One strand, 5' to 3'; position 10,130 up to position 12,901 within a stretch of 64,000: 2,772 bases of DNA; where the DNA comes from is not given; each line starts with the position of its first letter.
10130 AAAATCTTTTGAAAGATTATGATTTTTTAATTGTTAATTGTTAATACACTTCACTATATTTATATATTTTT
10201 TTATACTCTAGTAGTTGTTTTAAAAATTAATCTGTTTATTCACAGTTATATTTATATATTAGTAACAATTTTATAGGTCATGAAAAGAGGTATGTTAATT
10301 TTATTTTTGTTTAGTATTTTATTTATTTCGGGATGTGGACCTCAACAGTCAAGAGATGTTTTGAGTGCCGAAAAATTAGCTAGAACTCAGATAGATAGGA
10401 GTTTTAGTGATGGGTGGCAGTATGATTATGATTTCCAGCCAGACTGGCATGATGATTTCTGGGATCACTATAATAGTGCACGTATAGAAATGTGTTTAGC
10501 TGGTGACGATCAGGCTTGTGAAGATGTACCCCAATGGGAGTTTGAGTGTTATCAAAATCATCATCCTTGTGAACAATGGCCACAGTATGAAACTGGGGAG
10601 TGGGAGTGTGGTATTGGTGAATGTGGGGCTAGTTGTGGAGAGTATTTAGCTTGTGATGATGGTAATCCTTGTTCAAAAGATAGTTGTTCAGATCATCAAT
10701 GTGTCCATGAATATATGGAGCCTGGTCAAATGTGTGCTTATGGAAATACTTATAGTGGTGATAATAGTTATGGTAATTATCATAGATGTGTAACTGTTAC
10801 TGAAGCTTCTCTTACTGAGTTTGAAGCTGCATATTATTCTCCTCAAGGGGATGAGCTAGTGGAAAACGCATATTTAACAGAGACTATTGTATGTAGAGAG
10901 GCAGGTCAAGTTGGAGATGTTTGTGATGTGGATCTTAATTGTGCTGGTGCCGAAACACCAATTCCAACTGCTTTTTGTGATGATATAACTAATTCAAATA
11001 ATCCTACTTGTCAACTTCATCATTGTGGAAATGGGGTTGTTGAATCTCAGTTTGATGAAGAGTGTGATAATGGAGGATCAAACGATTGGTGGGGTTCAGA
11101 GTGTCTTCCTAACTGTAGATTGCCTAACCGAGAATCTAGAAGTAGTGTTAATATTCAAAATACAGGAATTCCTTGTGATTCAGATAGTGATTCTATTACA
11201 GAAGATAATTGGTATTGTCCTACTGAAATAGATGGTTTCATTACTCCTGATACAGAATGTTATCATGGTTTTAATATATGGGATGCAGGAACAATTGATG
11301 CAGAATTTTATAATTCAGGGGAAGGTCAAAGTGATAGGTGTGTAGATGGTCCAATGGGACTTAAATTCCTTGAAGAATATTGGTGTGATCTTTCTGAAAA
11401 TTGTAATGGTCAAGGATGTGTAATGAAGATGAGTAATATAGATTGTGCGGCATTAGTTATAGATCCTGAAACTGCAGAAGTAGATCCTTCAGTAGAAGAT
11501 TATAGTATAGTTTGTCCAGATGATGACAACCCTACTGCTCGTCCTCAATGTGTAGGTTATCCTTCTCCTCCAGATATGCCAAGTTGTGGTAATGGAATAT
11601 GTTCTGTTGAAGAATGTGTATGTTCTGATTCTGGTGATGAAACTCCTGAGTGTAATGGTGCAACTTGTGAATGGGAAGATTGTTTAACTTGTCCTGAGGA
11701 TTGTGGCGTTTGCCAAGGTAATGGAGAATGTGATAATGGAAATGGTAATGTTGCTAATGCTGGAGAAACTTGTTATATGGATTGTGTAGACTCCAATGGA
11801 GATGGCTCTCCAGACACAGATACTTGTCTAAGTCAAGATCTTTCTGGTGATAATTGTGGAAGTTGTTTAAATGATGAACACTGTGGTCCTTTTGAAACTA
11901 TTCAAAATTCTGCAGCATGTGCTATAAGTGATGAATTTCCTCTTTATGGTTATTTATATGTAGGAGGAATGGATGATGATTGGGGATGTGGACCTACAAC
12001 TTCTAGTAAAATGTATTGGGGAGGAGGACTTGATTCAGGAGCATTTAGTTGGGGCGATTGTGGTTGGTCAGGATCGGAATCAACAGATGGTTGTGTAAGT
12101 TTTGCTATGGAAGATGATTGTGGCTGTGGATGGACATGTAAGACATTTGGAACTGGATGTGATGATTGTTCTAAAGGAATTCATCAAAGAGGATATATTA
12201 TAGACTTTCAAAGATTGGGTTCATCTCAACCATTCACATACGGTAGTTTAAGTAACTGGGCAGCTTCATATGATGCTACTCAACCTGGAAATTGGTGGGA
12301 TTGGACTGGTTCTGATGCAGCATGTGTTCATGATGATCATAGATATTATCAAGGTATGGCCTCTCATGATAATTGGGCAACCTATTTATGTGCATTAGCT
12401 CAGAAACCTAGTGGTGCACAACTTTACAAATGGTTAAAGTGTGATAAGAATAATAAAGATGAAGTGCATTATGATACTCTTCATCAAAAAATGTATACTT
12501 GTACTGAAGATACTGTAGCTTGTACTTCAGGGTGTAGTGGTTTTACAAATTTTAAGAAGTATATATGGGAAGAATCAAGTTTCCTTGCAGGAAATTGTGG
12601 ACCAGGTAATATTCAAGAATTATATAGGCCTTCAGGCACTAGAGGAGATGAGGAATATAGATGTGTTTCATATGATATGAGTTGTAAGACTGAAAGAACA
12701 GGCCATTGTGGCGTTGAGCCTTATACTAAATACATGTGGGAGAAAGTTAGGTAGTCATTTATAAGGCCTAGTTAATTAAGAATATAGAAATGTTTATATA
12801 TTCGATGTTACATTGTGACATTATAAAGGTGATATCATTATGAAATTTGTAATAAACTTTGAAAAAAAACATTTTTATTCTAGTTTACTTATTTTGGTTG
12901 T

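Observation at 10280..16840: Second giant-surface-protein island with CGNG...EECD cysteine repeats and Trp-rich WDWDW segments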

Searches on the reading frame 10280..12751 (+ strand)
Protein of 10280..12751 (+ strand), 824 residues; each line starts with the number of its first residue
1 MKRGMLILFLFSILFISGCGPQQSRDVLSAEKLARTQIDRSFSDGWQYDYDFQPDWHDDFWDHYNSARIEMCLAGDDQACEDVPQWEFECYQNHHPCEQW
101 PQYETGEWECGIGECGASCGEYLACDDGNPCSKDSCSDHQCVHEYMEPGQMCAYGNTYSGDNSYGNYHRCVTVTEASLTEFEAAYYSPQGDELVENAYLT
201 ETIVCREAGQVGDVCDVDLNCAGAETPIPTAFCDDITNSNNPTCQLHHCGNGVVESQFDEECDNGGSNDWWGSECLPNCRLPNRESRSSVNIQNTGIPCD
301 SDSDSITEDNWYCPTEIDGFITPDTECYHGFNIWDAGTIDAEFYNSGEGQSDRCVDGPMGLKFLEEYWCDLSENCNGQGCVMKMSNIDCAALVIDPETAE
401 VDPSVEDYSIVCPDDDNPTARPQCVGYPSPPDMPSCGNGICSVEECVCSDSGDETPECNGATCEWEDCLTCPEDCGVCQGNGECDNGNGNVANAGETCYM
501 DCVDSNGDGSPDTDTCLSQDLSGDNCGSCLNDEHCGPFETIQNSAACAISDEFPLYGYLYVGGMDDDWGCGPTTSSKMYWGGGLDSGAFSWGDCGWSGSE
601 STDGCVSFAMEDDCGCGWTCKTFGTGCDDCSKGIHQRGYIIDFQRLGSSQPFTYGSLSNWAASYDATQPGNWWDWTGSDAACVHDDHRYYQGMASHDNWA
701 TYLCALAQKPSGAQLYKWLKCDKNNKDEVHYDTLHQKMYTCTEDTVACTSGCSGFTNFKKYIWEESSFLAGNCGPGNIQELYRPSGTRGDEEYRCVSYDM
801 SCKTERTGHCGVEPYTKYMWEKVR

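Call 3: search_protein_families(library=pfam, proteins=[window:10280-12751:+], max_evalue=1)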
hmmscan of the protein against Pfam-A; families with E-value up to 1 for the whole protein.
window:10280-12751:+ (824 aa): 1 family
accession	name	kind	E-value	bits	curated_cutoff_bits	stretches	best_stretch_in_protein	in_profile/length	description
PF18724.6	ADDT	-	0.014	15.5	26.2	1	652-740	47-141/232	Amino acid:DNA transferase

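Call 4: search_protein_families(library=ncbifam, proteins=[window:10280-12751:+], max_evalue=1)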
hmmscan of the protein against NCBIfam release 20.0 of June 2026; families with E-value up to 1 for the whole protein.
window:10280-12751:+ (824 aa): 0 families

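Call 10: find_homologous_proteins(query=window:10280-12751:+, max_evalue=0.001)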
Query window:10280-12751:+ (824 aa): 2 proteins with E <= 0.001 among 3944 candidates.
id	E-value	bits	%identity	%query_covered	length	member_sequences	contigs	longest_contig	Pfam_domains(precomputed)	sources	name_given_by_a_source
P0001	0.0e+0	2013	100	100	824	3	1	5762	-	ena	-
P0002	3.7e-216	738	61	67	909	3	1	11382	-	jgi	-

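Call 12: find_encoding_contigs(protein=P0002, flank=10000)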
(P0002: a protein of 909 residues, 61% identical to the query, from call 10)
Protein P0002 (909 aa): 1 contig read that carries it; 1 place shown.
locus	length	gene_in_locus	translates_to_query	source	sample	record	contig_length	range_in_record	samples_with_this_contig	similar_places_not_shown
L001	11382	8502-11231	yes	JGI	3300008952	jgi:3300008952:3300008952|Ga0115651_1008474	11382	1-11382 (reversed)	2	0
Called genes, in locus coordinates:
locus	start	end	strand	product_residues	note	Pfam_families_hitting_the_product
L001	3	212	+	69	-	?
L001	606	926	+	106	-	-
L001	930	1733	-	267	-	PF00491:Arginase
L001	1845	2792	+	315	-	PF01916:DS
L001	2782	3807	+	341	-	PF02784:Orn_Arg_deC_N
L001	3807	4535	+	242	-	PF10111:Glyco_tranf_2_2, PF00535:Glycos_transf_2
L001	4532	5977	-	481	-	PF00478:IMPDH, PF00571:CBS, PF00977:His_biosynth (faint), PF00571:CBS, PF01070:FMN_dh, PF03060:NMO, PF01180:DHO_dh (faint)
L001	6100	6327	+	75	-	-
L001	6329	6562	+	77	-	-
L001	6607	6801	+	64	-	PF22570:LiaF-TM (weak)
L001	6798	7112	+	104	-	PF01906:YbjQ_1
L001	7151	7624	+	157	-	-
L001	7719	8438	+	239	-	PF00590:TP_methylase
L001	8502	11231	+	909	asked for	-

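Call 16: search_solved_structures(query=window:10280-12751:+, max_evalue=1)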
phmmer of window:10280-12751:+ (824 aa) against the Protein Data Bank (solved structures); distinct sequences matched with E-value up to 1: 2.
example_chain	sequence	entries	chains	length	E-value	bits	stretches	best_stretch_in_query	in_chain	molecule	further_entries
1ajy_A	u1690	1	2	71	0.46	11.5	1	118-158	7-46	PUT3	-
1zme_C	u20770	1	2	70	0.46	11.5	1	118-158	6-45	PROLINE UTILIZATION TRANSCRIPTION ACTIVATOR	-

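Call 21: find_related_loci(query=A1, collection=genome_contigs, flank=10000)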
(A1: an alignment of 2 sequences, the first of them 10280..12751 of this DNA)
Query A1 (824 aa) in genome_contigs; peptide patterns used: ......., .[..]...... (x = any residue, [..] = any of these).
26 stretches matched a pattern, but none encodes a relative of the query by tblastn (E <= 1e-3).

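Call 38: predict_structure(alignment_id=A1)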
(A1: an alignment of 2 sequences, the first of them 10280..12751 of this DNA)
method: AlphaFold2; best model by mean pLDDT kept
length: 824 residues; sequences in the alignment: 2
mean_pLDDT: 27.0   pTM: 0.19
mean pLDDT of the five models: 27.0, 26.0, 23.8, 23.8, 23.0
residues with pLDDT >= 90: 0; 70-90: 0; 50-70: 0; < 50: 824
segments of 3 or more residues with pLDDT < 50: 1-824
pLDDT, mean of each block of 10 residues (from residue 1): 45 35 24 23 22 26 26 26 24 22 22 23 26 27 27 28 28 25 23 22 22 23 22 23 24 25 25 24 22 24 28 26 25 25 26 26 28 28 25 31 32 32 29 26 30 31 33 39 39 31 29 28 25 24 22 22 26 24 22 25 23 26 27 23 25 25 23 24 25 24 29 29 27 32 36 34 35 31 32 32 30 26 26
secondary structure, 60 per line:
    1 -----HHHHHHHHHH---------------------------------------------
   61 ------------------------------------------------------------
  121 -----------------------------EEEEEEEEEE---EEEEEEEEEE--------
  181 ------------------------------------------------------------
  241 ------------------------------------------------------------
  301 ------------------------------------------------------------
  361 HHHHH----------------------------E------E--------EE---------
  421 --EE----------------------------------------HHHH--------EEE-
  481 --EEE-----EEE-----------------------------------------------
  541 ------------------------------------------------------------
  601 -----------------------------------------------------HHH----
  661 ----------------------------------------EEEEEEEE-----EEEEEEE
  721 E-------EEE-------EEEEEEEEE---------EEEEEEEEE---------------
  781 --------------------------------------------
elements in order (helices of 4 or more, strands of 3 or more residues): H6-15 E150-159 E163-172 H361-365 H465-468 E477-479 E483-485 E491-493 E701-708 E714-721 E729-731 E739-747 E757-765

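Call 41: find_related_loci(query=A1, collection=metagenome_contigs, flank=10000)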
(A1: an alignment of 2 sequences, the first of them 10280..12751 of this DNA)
Query A1 (824 aa) in metagenome_contigs; peptide patterns used: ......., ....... (x = any residue, [..] = any of these).
339 stretches matched a pattern, but none encodes a relative of the query by tblastn (E <= 1e-3).

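Call 50: search_solved_structures(query=A1, max_evalue=10)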
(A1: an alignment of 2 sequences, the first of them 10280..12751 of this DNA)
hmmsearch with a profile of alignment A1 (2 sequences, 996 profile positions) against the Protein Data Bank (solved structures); distinct sequences matched with E-value up to 10: 1.
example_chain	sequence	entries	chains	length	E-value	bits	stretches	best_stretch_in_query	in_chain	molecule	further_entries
3nyi_A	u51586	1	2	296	0.49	11.6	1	40-145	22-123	fat acid-binding protein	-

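Call 74: find_related_loci(query=A1, collection=viral_contigs, flank=5000)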
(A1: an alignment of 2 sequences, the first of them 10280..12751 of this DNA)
Query A1 (824 aa) in viral_contigs; peptide patterns used: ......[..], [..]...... (x = any residue, [..] = any of these).
52 stretches matched a pattern, but none encodes a relative of the query by tblastn (E <= 1e-3).

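Call 83: search_dna_similar(query=window:10280-12751:+, collection=phages, mode=protein, max_evalue=0.001, max_rows=8)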
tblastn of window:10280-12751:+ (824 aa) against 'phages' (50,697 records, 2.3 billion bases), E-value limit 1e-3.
No match.

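Call 91: search_protein_families(library=phrogs, proteins=[window:10280-12751:+], max_evalue=0.01)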
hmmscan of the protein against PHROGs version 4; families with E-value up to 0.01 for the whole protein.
window:10280-12751:+ (824 aa): 0 families

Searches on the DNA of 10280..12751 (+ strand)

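Call 68: search_rna_families(source=L001, start=11000, end=11382, threshold=evalue, max_evalue=0.01)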
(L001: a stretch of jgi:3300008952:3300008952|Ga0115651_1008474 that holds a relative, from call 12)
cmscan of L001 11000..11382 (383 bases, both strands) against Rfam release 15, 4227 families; matches with E-value up to 0.01: 0.
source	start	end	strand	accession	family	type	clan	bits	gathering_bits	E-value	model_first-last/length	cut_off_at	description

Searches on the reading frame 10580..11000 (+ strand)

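Call 15: search_protein_families(library=pfam, proteins=[window:10580-11000:+], max_evalue=10)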
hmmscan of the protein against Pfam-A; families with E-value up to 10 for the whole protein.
window:10580-11000:+ (140 aa): 1 family
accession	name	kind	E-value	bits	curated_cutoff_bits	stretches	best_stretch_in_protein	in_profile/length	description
PF00526.23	Dicty_CTDC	-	0.0029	17.8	27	1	25-43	2-21/24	Dictyostelium (slime mold) repeat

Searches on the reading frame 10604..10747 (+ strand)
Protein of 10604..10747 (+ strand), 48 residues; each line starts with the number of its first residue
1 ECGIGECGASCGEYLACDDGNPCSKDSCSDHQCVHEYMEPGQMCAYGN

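Call 71: search_protein_families(library=ncbifam, proteins=[window:10604-10747:+], max_evalue=10)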
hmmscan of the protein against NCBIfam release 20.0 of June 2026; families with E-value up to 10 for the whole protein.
seq(48 aa): 1 family
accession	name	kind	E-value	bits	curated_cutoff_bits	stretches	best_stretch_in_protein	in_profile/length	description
TIGR02232.1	myxo_disulf_rpt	repeat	3.3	7.6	20.8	1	16-44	14-38/38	cysteine-rich acidic repeat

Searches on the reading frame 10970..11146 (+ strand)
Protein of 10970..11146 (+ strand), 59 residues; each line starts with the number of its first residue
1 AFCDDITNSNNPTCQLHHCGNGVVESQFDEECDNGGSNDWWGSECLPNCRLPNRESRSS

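Call 15: search_protein_families(library=pfam, proteins=[window:10970-11146:+], max_evalue=10)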
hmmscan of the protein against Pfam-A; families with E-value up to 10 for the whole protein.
seq(59 aa): 1 family
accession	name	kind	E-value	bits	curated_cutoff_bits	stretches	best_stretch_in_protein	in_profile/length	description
PF13948.11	DUF4215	-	0.53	11.1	27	1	7-37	8-37/47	Domain of unknown function (DUF4215)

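Call 71: search_protein_families(library=ncbifam, proteins=[window:10970-11146:+], max_evalue=10)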
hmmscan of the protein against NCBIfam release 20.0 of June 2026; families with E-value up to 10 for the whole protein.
seq(59 aa): 0 families

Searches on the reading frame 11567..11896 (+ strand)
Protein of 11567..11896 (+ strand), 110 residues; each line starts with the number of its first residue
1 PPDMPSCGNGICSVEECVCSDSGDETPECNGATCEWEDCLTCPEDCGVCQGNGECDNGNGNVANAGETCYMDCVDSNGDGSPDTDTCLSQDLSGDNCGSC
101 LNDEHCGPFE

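Call 15: search_protein_families(library=pfam, proteins=[window:11567-11896:+], max_evalue=10)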
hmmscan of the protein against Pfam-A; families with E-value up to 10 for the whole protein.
seq(110 aa): 0 families

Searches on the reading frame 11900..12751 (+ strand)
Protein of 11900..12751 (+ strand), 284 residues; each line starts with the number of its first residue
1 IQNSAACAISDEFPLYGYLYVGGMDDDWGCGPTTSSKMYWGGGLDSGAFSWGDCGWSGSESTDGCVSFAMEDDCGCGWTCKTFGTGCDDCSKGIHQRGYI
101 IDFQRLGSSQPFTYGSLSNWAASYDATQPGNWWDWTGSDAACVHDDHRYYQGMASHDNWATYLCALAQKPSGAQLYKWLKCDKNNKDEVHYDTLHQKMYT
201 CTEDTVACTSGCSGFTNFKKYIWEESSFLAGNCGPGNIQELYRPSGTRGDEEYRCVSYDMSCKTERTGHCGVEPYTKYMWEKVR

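Call 15: search_protein_families(library=pfam, proteins=[window:11900-12751:+], max_evalue=10)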
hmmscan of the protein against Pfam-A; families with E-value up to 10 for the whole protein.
window:11900-12751:+ (284 aa): 1 family
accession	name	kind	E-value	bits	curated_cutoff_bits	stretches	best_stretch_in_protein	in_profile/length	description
PF18724.6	ADDT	-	0.0029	17.8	26.2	1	112-200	47-141/232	Amino acid:DNA transferase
